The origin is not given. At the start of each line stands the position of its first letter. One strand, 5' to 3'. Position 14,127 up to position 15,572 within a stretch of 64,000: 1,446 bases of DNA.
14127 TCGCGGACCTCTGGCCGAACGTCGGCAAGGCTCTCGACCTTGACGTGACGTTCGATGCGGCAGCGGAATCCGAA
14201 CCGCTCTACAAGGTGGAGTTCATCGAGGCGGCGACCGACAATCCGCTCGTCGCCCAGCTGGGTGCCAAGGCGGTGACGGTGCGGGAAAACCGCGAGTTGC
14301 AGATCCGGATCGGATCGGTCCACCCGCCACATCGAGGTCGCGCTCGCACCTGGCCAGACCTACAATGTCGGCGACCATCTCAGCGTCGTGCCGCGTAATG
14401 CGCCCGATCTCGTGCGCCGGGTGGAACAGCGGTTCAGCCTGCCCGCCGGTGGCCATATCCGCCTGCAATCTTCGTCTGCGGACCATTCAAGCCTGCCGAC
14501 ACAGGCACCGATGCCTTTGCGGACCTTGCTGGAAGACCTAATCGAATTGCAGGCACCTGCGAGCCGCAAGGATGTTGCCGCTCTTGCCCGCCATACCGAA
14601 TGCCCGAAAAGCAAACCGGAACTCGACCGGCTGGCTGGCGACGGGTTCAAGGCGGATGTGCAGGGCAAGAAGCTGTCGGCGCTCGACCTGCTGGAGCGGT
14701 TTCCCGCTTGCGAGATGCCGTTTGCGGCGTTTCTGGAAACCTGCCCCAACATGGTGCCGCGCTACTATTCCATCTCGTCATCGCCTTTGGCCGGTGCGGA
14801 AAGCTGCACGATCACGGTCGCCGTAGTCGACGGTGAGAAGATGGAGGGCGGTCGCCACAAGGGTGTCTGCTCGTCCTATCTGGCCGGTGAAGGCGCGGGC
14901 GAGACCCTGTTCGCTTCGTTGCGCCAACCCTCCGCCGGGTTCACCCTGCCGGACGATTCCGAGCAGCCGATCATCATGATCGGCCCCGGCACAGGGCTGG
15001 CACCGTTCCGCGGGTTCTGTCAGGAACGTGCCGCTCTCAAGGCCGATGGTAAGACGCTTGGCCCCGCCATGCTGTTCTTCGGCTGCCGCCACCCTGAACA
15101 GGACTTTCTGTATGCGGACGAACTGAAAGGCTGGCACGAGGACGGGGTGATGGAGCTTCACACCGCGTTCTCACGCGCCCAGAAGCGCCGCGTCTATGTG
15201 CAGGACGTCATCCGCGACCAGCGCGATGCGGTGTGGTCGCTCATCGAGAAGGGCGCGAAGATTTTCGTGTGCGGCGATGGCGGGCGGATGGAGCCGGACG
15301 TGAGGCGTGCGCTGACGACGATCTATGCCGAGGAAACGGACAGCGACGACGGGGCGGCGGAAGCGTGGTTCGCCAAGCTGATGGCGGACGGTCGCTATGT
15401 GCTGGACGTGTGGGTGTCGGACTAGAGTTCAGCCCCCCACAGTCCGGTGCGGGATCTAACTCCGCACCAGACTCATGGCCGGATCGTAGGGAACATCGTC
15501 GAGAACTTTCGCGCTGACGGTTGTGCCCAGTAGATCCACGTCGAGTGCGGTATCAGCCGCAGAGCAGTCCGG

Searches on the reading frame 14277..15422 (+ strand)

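Call 103: search_protein_families(library=pfam, proteins=[window:14277-15422:+], max_evalue=0.00001)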
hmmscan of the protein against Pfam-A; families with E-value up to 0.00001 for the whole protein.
window:14277-15422:+ (382 aa): 2 families
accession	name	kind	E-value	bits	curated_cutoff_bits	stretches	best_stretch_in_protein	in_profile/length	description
PF00667.26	FAD_binding_1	-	2e-34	119.6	32.3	1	10-201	22-222/222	FAD binding domain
PF00175.26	NAD_binding_1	-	8.7e-13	49.3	22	1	234-343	1-108/109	Oxidoreductase NAD-binding domain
